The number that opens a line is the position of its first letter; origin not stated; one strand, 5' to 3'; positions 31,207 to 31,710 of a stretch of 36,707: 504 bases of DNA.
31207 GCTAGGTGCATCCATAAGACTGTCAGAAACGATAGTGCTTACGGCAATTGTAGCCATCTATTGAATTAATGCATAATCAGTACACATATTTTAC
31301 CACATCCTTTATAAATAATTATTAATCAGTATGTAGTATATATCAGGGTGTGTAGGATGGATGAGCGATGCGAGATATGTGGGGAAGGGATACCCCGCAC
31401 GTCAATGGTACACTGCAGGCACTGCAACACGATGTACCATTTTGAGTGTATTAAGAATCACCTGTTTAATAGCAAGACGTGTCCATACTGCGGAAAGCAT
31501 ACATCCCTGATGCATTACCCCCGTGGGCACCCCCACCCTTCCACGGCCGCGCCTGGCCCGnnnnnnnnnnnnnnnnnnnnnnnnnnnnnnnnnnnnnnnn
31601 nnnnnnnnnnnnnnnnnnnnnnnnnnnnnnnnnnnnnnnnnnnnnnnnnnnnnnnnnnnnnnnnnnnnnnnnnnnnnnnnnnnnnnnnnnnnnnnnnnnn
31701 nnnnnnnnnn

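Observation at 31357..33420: Archaeal membrane protein joining a cytoplasmic RING/PHD-like C4HC3 zinc finger to a CARDB-repeat and thioredoxin-like ectodomain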

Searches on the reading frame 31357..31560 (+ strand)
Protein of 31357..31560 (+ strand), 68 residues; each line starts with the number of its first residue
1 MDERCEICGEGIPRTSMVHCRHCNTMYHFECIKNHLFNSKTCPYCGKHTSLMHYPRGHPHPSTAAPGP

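Call 3: search_protein_families(library=pfam, proteins=[window:31357-31560:+], max_evalue=10)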
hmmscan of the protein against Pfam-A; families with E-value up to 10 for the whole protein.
window:31357-31560:+ (68 aa): 37 families (the best 25 are shown)
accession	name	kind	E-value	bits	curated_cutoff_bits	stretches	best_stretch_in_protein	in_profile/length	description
PF13248.11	Zn_ribbon_3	-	4.1e-07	29.7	27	2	4-23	4-22/26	zinc-ribbon domain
PF13639.12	zf-RING_2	-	7.8e-07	29.7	27.3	1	4-45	2-43/44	Ring finger domain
PF00628.35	PHD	-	7.4e-06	26.3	24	1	5-37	1-33/47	PHD-finger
PF13920.12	zf-C3HC4_3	-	0.00056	20.1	27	1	2-49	2-46/49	Zinc finger, C3HC4 type (RING finger)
PF00130.28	C1_1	-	0.00092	19.4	26.5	1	3-37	12-48/53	Phorbol esters/diacylglycerol binding domain (C1 domain)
PF23004.2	PHDvar_NSD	-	0.0012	19.3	27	1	5-49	1-46/47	Histone-lysine N-methyltransferase NSD-like, variant PHD zinc finger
PF14446.12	Prok-RING_1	-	0.0012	19.2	29.1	1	3-34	5-37/54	Prokaryotic RING finger family 1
PF03107.22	C1_2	-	0.004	17.9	26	1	3-32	18-48/48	C1 domain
PF13923.12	zf-C3HC4_2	-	0.011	15.9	27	1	4-45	1-40/40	Zinc finger, C3HC4 type (RING finger)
PF12773.13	DZR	-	0.017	15.7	27.3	1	5-46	1-45/45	Double zinc ribbon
PF12678.13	zf-rbx1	-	0.024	15.3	31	1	4-45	13-54/55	RING-H2 zinc finger domain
PF09788.14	Tmemb_55A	-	0.045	13.4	30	1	12-55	145-186/248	Transmembrane protein 55A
PF13901.12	RH_dom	-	0.061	13.6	28.1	1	5-48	158-204/206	Rubicon Homology Domain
PF06906.16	DUF1272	-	0.074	13.6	25.3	1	1-47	4-49/57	Protein of unknown function (DUF1272)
PF22109.2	Zn_ribbon_tTFIIB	-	0.081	13.3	28.6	1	37-51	7-21/40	Transcription factor IIB, zinc ribbon, Trypanosome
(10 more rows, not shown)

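Call 4: search_protein_families(library=ncbifam, proteins=[window:31357-31560:+], max_evalue=1)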
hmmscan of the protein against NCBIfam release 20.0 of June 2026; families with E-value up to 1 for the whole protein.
window:31357-31560:+ (68 aa): 7 families
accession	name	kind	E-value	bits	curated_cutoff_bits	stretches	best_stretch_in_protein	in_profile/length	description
TIGR03655.1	anti_R_Lar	subfamily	0.066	13.5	39.6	1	40-54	2-16/55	Lar family restriction alleviation protein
TIGR00411.1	redox_disulf_1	equivalog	0.085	12.9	92.75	1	34-48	3-17/82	MJ0307 family thioredoxin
NF041912.1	HVO_0758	equivalog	0.11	12.4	70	1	18-47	21-50/55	HVO_0758 family zinc finger protein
NF008035.0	PRK10767.1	subfamily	0.4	9.6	338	1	3-49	142-190/374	molecular chaperone DnaJ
NF011455.0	PRK14873.1-5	equivalog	0.48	8.6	969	1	16-51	393-428/675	primosomal protein N'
NF003161.0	PRK04136.1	equivalog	0.51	9.9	54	1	26-46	1-21/49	50S ribosomal protein L40e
NF002362.0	PRK01343.1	equivalog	0.62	9.8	79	1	38-55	17-34/66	DNA gyrase inhibitor YacG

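Call 20: search_solved_structures(query=A2, max_evalue=10, show_alignments=5)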
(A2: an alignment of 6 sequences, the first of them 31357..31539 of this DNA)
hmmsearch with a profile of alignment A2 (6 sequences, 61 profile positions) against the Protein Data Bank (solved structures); distinct sequences matched with E-value up to 10: 146 (the best 60 are shown).
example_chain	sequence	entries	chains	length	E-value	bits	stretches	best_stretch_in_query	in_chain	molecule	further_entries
1f62_A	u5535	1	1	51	1.1e-06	31.7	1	4-46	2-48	TRANSCRIPTION FACTOR WSTF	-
7p2k_A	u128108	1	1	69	6e-06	29.3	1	2-45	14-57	E3 ubiquitin-protein ligase Arkadia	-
9atn_A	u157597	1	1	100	5e-05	26.3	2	3-45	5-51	Histone-lysine N-methyltransferase 2D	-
2kiz_A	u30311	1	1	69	0.00016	24.8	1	2-45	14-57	E3 ubiquitin-protein ligase Arkadia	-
4v3k_C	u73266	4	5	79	0.00018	24.5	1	4-53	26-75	E3 UBIQUITIN-PROTEIN LIGASE RNF38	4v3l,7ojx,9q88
5lg7_A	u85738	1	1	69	0.00025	24.1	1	2-45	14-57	E3 ubiquitin-protein ligase Arkadia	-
5lg0_A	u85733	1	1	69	0.0003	23.9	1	2-45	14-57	E3 ubiquitin-protein ligase Arkadia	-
5ulh_C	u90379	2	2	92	0.00041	23.4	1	2-45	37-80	E3 ubiquitin-protein ligase RNF165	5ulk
9qal_A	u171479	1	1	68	0.00041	23.4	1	2-45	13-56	E3 ubiquitin-protein ligase ARK2C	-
5d0m_C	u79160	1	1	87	0.00044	23.3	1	2-45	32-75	RING finger protein 165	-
5d0k_C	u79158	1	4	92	0.00069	22.7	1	2-45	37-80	RING finger protein 165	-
9n1f_A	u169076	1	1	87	0.00075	22.6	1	2-45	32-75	E3 ubiquitin-protein ligase ARK2C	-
6w7z_B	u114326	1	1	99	0.00084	22.4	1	4-48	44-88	E3 ubiquitin-protein ligase RLIM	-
6w9a_B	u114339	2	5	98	0.00085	22.4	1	4-48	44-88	E3 ubiquitin-protein ligase RLIM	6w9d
5d0i_A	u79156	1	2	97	0.00089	22.4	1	2-45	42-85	RING finger protein 165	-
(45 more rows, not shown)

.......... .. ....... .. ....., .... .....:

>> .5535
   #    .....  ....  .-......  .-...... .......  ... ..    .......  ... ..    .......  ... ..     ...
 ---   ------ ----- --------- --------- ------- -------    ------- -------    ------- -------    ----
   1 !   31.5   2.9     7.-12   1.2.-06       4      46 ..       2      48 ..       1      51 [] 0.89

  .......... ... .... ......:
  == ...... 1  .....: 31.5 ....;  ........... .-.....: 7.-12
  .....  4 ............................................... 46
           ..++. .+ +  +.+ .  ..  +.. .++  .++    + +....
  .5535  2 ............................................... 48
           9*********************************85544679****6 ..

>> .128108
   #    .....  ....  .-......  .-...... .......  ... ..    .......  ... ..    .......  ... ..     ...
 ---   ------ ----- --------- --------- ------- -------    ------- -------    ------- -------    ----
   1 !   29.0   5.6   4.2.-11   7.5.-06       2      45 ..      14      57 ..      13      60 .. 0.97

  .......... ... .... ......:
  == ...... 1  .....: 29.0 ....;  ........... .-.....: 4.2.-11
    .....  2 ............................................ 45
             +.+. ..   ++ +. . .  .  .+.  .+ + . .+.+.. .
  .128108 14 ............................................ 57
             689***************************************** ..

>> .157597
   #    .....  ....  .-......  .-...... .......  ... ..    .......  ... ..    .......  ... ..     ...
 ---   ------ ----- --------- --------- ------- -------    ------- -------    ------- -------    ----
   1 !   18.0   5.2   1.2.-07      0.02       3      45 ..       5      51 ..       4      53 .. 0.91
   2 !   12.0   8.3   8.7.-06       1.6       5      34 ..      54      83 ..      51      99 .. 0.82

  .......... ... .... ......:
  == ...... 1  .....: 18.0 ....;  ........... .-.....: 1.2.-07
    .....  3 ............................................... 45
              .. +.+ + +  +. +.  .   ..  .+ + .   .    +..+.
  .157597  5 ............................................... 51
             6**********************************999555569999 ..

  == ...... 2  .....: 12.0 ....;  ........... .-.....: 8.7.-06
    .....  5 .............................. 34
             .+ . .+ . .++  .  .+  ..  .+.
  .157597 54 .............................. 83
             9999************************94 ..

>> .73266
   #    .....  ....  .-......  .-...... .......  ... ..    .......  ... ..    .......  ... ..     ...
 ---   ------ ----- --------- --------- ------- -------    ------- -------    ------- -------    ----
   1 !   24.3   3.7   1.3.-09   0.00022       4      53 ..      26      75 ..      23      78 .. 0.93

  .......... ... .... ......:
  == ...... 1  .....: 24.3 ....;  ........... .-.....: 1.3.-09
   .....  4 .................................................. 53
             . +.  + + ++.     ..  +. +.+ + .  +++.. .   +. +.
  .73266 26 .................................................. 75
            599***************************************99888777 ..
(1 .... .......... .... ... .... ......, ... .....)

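Call 26: predict_structure(alignment_id=A2)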
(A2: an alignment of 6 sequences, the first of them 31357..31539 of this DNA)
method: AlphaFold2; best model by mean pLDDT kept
length: 61 residues; sequences in the alignment: 6
mean_pLDDT: 88.3   pTM: 0.69
mean pLDDT of the five models: 88.3, 86.9, 84.9, 79.9, 77.3
residues with pLDDT >= 90: 42; 70-90: 15; 50-70: 4; < 50: 0
segments of 3 or more residues with pLDDT < 50: none
pLDDT, mean of each block of 10 residues (from residue 1): 83 89 92 93 93 84 58
secondary structure, 60 per line:
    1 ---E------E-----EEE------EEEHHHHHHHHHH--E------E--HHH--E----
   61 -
elements in order: E17-19 E26-28 H29-38

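Call 28: search_protein_representatives(alignment_id=A2)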
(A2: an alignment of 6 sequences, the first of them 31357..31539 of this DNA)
Query: 6 sequences, 61 profile positions. Proteins with E-value up to 0.001 (for the whole library): 176; up to 1e-10: 8; up to 1e-30: 0. The best 150 are listed.
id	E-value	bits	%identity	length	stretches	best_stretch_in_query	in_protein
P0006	1.7e-29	117.6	-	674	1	1-60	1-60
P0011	1.3e-22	95.5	-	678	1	1-60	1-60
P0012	3.1e-20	87.9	-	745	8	4-45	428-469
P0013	1.1e-14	70.1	-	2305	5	24-43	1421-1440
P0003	1.4e-12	63.4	-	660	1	26-61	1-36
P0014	6.7e-12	61.2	-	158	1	3-61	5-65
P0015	2.0e-11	59.7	-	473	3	4-48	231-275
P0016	4.7e-11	58.5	-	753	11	7-31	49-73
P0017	2.0e-10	56.5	-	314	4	3-48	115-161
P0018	4.8e-10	55.3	-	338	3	3-53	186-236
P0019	7.9e-10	54.6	-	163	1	4-60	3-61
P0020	9.4e-10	54.3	-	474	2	4-52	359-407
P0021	9.6e-10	54.3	-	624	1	4-59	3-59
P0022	2.1e-09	53.2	-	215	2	4-54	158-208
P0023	6.2e-09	51.7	-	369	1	3-53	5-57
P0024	2.5e-08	49.8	-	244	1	3-60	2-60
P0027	3.2e-08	49.4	-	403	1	4-59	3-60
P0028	3.2e-08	49.4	-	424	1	4-59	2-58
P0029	1.2e-07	47.6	-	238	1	4-59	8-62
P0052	2.8e-05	40.0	-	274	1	4-58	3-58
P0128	4.7e-04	36.1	-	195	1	3-60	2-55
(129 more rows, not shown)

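Call 30: fold_search(model_id=the predicted structure, library=pdb)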
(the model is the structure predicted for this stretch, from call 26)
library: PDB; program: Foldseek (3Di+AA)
matches with E <= 10: 931; with E <= 0.001: 5
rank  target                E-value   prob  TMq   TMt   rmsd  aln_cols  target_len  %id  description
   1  3lrq_A                1.0e-04  1.00  0.81  0.61   1.1        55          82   29  Crystal structure of the U-box domain of human ubiquitin-protein ligase (E3), NORTHEAST STRUCTURAL GENOMICS CONSORTIUM (released 2010-03-23)
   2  3lrq_B                4.1e-04  1.00  0.81  0.62   1.1        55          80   29  Crystal structure of the U-box domain of human ubiquitin-protein ligase (E3), NORTHEAST STRUCTURAL GENOMICS CONSORTIUM (released 2010-03-23)
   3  3lrq_C                5.4e-04  1.00  0.82  0.61   0.9        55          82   29  Crystal structure of the U-box domain of human ubiquitin-protein ligase (E3), NORTHEAST STRUCTURAL GENOMICS CONSORTIUM (released 2010-03-23)
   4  2y43_A                9.8e-04  1.00  0.78  0.55   1.0        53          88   24  Rad18 ubiquitin ligase RING domain structure (released 2011-05-11)
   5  5din_A                9.8e-04  1.00  0.77  0.41   1.4        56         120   20  Structural Basis for the Indispensable Role of a Unique Zinc Finger Motif in LNX2 Ubiquitination (released 2015-10-14)
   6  3lrq_D                1.4e-03  1.00  0.81  0.59   1.1        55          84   29  Crystal structure of the U-box domain of human ubiquitin-protein ligase (E3), NORTHEAST STRUCTURAL GENOMICS CONSORTIUM (released 2010-03-23)
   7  4s3o_B                2.1e-03  1.00  0.79  0.47   1.0        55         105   24  PCGF5-RING1B-UbcH5c complex (released 2015-07-15)
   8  5din_B                2.2e-03  1.00  0.78  0.40   1.3        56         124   20  Structural Basis for the Indispensable Role of a Unique Zinc Finger Motif in LNX2 Ubiquitination (released 2015-10-14)
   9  8bbg_A                2.5e-03  1.00  0.79  0.04   1.3        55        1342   20  Structure of the IFT-A complex; anterograde IFT-A train model (released 2022-12-21)
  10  5h7r                  3.1e-03  1.00  0.78  0.40   1.4        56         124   25  Structural basis of the flanking zinc-finger motifs crucial for the E3 ligase activity of the LNX1 RING domain (released 2017-11-29)
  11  5gmk_o                3.1e-03  1.00  0.77  0.39   4.2        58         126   14  Cryo-EM structure of the Catalytic Step I spliceosome (C complex) at 3.4 angstrom resolution (released 2016-08-17)
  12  2y43_B                3.3e-03  1.00  0.79  0.56   1.0        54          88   24  Rad18 ubiquitin ligase RING domain structure (released 2011-05-11)
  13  4r8p_M                3.3e-03  1.00  0.75  0.49   1.4        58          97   22  Crystal structure of the Ring1B/Bmi1/UbcH5c PRC1 ubiquitylation module bound to the nucleosome core particle (released 2014-11-05)
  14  8pp7_M                3.3e-03  1.00  0.72  0.47   1.6        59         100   24  human RYBP-PRC1 bound to mononucleosome (released 2024-03-27)
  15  3jb9_T                3.5e-03  1.00  0.75  0.35   6.1        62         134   18  Cryo-EM structure of the yeast spliceosome at 3.6 angstrom resolution (released 2015-09-23)
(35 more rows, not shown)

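Call 31: list_cluster_members(proteins=[P0014, P0019, P0021, P0023, P0024, P0027, P0028, P0029, P0052, P0128])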
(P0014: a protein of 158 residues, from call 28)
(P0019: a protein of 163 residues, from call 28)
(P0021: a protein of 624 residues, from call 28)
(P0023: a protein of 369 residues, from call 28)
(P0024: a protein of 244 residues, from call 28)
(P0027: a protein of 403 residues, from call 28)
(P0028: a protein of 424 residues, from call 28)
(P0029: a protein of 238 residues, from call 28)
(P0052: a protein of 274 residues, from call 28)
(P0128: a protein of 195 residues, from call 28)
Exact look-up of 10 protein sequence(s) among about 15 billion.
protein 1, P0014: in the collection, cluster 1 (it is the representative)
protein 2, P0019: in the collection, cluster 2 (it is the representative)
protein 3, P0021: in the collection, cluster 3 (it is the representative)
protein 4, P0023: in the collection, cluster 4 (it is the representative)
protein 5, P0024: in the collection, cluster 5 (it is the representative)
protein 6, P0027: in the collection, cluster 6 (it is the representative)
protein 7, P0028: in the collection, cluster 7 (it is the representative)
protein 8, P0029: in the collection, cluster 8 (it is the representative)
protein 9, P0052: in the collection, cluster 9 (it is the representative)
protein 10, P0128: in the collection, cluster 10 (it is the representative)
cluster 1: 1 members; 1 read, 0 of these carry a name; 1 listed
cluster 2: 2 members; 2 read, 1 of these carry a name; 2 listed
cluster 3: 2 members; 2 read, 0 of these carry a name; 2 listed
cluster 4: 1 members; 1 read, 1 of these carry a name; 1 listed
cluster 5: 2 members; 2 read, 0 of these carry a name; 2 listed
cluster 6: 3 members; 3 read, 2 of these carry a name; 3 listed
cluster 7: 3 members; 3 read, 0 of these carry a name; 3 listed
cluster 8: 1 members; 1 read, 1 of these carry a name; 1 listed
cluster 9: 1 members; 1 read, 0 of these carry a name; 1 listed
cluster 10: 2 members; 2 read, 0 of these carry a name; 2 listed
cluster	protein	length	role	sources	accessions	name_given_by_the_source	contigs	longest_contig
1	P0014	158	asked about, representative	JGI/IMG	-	-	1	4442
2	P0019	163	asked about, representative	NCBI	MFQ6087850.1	MAG: hypothetical protein ACE5K0_02975 [Candidatus Methanofastidiosia archaeon]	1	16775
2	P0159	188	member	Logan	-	-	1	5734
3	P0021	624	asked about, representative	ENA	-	-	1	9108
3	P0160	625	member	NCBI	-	-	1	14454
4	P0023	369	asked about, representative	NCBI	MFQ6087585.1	MAG: RING finger protein [Candidatus Methanofastidiosia archaeon]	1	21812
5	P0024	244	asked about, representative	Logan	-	-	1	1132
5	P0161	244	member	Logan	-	-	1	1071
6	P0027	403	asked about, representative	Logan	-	-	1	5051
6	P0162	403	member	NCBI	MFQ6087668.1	MAG: RING finger protein [Candidatus Methanofastidiosia archaeon]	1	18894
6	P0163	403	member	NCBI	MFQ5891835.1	MAG: RING finger protein [Candidatus Methanofastidiosia archaeon]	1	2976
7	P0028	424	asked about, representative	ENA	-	-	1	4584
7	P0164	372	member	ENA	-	-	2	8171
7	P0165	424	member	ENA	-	-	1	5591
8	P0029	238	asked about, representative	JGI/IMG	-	hypothetical protein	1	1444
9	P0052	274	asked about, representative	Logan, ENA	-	-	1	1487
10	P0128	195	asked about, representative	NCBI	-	-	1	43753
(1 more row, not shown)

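Call 32: search_protein_families(library=pfam, proteins=[P0014, P0019, P0021, P0023, P0024, P0027, P0028, P0029, P0052, P0128], max_evalue=0.01)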
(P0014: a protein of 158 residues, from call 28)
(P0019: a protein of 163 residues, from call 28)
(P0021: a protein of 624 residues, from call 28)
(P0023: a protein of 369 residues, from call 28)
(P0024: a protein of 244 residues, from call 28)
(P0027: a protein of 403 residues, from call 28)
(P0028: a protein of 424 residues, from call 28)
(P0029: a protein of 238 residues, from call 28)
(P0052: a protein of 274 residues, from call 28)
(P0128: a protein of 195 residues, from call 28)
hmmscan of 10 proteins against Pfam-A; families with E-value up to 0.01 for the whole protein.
P0014 (158 aa): 3 families
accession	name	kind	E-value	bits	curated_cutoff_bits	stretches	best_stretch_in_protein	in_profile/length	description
PF13639.12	zf-RING_2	-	0.00089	19.9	27.3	1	6-49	2-43/44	Ring finger domain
PF14446.12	Prok-RING_1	-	0.007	16.7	29.1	1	5-38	5-37/54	Prokaryotic RING finger family 1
PF13038.11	DUF3899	-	0.0089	16.8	23.4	0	109-146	48-85/88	Domain of unknown function (DUF3899)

P0019 (163 aa): 8 families
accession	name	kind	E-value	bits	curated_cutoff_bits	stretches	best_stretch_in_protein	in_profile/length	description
PF13639.12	zf-RING_2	-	1.2e-05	25.9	27.3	1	3-46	2-43/44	Ring finger domain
PF00628.35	PHD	-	0.0001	22.7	24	1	4-46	1-47/47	PHD-finger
PF14446.12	Prok-RING_1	-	0.00024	21.4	29.1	1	3-35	6-37/54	Prokaryotic RING finger family 1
PF00130.28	C1_1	-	0.00027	21.1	26.5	1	4-35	14-45/53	Phorbol esters/diacylglycerol binding domain (C1 domain)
PF12678.13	zf-rbx1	-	0.0032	18.1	31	1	6-47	16-55/55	RING-H2 zinc finger domain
PF17120.11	zf-RING_16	-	0.0032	17.5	27.4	1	2-45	5-46/57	RING/Ubox like zinc-binding domain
PF21202.3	SLX1_C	-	0.0033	18.1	27.2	0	3-48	1-57/65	Structure-specific endonuclease subunit SLX1, C-terminal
PF14634.12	zf-RING_5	-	0.0075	16.7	27.9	0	4-48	2-43/43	zinc-RING finger domain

P0021 (624 aa): 2 families
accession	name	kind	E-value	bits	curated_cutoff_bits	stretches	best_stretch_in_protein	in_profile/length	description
PF13639.12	zf-RING_2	-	6.4e-05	23.6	27.3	1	3-46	2-44/44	Ring finger domain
PF14446.12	Prok-RING_1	-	0.0018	18.6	29.1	1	3-32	6-35/54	Prokaryotic RING finger family 1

P0023 (369 aa): 4 families
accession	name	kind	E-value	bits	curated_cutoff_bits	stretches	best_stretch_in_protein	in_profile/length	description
PF13639.12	zf-RING_2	-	8.6e-06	26.4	27.3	1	6-50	2-44/44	Ring finger domain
PF06024.17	Orf78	-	0.0021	18.7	29.4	0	311-365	30-86/101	Orf78 (ac78)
PF13923.12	zf-C3HC4_2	-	0.0062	16.8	27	0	6-49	1-40/40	Zinc finger, C3HC4 type (RING finger)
PF00130.28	C1_1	-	0.0066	16.7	26.5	1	4-38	11-45/53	Phorbol esters/diacylglycerol binding domain (C1 domain)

P0024 (244 aa): 2 families
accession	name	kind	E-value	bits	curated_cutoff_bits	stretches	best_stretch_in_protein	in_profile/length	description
PF13639.12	zf-RING_2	-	2.4e-05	25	27.3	1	3-46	2-44/44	Ring finger domain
PF14446.12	Prok-RING_1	-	0.0025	18.2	29.1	1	3-32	6-35/54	Prokaryotic RING finger family 1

P0027 (403 aa): 4 families
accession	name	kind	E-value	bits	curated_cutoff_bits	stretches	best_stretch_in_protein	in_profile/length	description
PF13639.12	zf-RING_2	-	1.7e-05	25.4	27.3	1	3-46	2-43/44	Ring finger domain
PF00130.28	C1_1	-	0.0003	21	26.5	1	3-37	13-47/53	Phorbol esters/diacylglycerol binding domain (C1 domain)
PF03107.22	C1_2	-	0.00054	20.7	26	1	2-33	18-48/48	C1 domain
PF14634.12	zf-RING_5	-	0.0074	16.7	27.9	0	3-47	1-42/43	zinc-RING finger domain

P0028 (424 aa): 6 families
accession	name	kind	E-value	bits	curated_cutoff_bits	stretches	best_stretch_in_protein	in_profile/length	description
PF00528.27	BPD_transp_1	-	4.7e-16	59.5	26.4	1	230-411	1-176/184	Binding-protein-dependent transport system inner membrane component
PF14446.12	Prok-RING_1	-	3.3e-05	24.2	29.1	1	2-31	6-35/54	Prokaryotic RING finger family 1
PF13639.12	zf-RING_2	-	4.8e-05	24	27.3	1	2-45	2-44/44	Ring finger domain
PF12911.12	OppC_N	-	0.0009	19.5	23.9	1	141-189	8-53/53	N-terminal TM domain of oligopeptide transport permease C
PF07191.17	Zn_ribbon_6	-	0.0045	17.4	25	1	2-50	2-41/67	Double zinc ribbon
PF00628.35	PHD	-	0.0048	17.3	24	1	3-34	1-31/47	PHD-finger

P0029 (238 aa): 4 families
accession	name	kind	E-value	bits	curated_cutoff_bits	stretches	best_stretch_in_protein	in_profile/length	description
PF13639.12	zf-RING_2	-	0.00021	21.9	27.3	1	8-49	2-44/44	Ring finger domain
PF14446.12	Prok-RING_1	-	0.0026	18.1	29.1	1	5-35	3-35/54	Prokaryotic RING finger family 1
PF12773.13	DZR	-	0.0028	18.2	27.3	1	9-53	1-35/45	Double zinc ribbon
PF00628.35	PHD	-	0.0043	17.5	24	0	9-40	1-33/47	PHD-finger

P0052 (274 aa): 1 family
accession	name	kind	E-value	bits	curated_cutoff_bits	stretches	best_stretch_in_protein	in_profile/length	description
PF13639.12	zf-RING_2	-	0.00032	21.3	27.3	1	3-46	2-44/44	Ring finger domain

P0128 (195 aa): 1 family
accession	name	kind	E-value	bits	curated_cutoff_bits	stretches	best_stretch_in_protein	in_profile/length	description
PF00628.35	PHD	-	0.0041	17.5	24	0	4-34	1-30/47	PHD-finger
